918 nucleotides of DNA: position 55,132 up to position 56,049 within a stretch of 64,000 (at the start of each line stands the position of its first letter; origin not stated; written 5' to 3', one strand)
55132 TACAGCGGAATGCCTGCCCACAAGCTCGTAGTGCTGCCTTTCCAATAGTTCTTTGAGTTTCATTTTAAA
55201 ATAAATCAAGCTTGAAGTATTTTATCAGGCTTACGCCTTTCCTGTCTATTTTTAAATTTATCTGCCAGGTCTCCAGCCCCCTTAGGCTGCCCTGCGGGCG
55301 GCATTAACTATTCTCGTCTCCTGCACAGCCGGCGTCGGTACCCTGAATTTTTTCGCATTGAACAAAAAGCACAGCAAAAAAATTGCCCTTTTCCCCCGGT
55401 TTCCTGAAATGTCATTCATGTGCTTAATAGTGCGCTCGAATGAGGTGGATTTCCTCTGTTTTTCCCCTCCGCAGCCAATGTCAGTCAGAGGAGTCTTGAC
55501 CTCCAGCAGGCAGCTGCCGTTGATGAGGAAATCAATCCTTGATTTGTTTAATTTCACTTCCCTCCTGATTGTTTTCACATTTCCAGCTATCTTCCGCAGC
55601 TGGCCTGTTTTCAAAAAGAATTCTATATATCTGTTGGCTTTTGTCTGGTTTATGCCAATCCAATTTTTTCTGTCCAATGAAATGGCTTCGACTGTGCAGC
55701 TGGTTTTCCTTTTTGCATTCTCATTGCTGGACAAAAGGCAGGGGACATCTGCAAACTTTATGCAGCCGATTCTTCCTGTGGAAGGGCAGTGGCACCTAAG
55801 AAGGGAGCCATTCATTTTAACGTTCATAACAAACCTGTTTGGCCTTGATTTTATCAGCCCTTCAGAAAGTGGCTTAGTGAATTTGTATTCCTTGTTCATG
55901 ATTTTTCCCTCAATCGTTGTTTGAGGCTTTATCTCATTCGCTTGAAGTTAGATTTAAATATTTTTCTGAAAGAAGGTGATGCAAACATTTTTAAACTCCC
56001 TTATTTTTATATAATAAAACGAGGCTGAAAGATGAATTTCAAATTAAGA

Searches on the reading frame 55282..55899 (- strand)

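Call 8: search_protein_families(library=pfam, proteins=[window:55282-55899:-], max_evalue=0.001)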
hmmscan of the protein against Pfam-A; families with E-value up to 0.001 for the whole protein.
window:55282-55899:- (205 aa): 2 families
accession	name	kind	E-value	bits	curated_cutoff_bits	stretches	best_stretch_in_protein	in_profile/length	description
PF17746.7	SfsA_N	-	6e-15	55.5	25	1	19-83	3-63/63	SfsA N-terminal OB domain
PF03749.19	SfsA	-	1.6e-08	34.9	22.8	1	88-187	3-102/138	Sugar fermentation stimulation protein RE domain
